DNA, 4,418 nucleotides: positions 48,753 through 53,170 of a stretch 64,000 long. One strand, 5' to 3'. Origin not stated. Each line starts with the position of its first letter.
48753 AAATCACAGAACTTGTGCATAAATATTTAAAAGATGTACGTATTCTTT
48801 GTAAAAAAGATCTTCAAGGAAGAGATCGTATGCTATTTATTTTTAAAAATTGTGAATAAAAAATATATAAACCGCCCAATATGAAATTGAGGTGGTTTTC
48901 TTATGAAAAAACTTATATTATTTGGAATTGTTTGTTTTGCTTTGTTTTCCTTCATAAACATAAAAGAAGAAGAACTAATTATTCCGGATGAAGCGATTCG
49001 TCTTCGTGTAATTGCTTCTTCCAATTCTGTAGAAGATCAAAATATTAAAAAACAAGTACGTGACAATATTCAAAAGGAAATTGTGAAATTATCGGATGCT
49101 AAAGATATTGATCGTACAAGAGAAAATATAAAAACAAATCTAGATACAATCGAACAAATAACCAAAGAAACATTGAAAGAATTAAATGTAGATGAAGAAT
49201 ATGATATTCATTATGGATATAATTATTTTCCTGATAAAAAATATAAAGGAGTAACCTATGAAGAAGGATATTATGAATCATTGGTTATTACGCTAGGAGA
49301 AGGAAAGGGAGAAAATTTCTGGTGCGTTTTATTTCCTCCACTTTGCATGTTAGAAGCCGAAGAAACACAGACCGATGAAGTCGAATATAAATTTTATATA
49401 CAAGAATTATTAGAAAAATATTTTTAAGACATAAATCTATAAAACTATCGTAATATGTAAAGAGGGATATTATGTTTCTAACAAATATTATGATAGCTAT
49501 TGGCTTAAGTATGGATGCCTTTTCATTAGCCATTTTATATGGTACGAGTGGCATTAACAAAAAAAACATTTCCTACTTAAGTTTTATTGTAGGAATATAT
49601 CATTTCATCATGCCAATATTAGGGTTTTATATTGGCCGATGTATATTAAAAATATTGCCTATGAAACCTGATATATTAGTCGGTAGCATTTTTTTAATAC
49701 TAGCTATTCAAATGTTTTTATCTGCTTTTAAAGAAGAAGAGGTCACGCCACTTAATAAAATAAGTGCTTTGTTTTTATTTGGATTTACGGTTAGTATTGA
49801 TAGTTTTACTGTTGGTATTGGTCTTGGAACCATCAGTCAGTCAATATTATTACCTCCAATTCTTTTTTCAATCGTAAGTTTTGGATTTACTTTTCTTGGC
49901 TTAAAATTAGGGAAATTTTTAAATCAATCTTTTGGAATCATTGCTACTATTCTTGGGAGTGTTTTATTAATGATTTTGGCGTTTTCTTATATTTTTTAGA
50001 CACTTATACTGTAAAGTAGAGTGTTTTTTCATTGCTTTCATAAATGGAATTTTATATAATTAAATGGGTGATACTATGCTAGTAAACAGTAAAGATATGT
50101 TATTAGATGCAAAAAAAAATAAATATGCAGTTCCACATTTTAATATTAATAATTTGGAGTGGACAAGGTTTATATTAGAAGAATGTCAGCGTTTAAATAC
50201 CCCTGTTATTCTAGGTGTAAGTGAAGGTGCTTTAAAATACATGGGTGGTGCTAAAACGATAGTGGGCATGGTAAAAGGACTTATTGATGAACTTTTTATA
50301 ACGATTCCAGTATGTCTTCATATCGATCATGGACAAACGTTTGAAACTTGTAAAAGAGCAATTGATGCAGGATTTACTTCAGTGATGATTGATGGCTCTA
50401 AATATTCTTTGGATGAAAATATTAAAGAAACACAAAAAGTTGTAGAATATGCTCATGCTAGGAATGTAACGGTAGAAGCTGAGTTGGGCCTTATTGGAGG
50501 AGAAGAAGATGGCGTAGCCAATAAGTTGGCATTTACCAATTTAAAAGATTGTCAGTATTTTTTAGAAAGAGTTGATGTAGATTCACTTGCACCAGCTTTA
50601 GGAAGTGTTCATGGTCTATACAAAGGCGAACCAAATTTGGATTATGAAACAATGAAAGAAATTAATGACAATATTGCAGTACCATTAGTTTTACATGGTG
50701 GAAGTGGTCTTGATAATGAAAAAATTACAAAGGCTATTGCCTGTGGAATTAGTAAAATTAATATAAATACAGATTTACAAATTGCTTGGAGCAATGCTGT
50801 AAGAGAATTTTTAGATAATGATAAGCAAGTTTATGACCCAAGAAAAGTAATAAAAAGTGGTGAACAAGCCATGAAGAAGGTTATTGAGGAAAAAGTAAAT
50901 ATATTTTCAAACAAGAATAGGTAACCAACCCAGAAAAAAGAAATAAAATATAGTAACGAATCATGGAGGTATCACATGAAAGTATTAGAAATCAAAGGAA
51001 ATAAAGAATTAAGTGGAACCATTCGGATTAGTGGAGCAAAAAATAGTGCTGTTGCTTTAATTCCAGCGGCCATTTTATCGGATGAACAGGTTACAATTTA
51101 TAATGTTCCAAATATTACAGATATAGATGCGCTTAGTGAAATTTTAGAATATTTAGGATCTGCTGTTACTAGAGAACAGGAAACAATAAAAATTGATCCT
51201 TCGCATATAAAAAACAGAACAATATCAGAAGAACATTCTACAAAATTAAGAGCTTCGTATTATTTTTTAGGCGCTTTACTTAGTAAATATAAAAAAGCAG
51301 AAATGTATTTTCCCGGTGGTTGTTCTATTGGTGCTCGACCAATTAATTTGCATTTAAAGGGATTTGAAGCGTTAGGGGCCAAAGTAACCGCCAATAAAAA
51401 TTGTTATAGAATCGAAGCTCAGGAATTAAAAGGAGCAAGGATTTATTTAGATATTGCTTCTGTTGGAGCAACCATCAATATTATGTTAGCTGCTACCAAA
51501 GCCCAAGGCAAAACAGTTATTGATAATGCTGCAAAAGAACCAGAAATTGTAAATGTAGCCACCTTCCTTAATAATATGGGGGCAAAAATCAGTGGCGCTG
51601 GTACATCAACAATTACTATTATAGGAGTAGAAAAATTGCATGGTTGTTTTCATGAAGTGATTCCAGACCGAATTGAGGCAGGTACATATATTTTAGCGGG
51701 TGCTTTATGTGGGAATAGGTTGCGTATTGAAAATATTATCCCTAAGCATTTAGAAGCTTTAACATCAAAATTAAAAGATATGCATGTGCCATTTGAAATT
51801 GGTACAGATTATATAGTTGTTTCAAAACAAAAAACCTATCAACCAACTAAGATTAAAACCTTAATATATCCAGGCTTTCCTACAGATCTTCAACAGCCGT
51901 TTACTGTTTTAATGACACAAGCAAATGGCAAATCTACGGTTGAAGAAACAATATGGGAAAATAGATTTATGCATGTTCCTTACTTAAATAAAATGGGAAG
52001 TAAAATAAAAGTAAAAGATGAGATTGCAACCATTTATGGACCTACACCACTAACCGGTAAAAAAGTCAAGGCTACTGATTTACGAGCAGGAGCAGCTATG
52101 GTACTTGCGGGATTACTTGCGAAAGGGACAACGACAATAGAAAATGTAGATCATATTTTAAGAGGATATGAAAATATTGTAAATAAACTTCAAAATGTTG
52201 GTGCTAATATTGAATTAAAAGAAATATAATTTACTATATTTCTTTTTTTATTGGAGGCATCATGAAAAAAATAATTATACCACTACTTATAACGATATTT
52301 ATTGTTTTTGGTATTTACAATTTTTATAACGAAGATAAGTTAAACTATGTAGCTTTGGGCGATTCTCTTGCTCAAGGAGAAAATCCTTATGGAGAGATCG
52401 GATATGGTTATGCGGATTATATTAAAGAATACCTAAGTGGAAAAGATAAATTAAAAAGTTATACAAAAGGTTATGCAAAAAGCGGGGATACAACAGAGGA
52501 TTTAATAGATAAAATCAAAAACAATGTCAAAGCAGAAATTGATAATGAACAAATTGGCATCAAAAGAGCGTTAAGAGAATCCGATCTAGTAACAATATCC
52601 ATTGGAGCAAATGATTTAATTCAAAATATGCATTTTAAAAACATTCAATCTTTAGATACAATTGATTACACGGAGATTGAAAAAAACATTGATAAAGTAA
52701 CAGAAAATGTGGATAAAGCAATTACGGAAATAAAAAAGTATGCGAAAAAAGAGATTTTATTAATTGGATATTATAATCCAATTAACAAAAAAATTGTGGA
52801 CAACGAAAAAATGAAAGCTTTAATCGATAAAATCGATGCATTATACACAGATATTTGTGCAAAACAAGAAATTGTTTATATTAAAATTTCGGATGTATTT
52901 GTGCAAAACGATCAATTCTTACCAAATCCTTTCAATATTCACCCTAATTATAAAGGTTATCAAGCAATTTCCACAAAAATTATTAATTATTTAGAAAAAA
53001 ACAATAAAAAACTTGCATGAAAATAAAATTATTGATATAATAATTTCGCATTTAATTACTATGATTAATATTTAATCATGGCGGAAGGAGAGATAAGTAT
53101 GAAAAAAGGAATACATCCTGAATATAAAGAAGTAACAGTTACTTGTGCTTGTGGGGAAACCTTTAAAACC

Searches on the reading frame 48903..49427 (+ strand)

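Call 54: search_protein_families(library=pfam, proteins=[window:48903-49427:+], max_evalue=0.001)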
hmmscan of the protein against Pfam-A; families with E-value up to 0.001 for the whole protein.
window:48903-49427:+ (174 aa): 1 family
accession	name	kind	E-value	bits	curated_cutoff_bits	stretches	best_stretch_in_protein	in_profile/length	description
PF09551.15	Spore_II_R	-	9.4e-40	136.5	25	1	29-153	2-127/128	Stage II sporulation protein R (spore_II_R)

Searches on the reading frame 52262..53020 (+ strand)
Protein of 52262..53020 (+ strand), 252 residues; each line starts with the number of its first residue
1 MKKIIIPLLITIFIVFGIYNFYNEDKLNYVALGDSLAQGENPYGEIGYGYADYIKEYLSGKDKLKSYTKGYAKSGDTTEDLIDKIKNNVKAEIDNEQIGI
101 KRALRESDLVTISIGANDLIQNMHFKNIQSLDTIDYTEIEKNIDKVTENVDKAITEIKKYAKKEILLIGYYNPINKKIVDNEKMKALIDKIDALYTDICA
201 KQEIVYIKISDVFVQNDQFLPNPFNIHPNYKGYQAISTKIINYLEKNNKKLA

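Call 54: search_protein_families(library=pfam, proteins=[window:52262-53020:+], max_evalue=0.001)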
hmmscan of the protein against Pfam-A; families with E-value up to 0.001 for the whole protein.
window:52262-53020:+ (252 aa): 2 families
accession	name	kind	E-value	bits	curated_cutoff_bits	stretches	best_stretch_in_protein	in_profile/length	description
PF13472.12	Lipase_GDSL_2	-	8e-21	75.8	32.9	1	31-235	1-178/178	GDSL-like Lipase/Acylhydrolase family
PF00657.28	Lipase_GDSL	-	4.5e-15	56.8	23.6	1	29-238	1-206/208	GDSL-like Lipase/Acylhydrolase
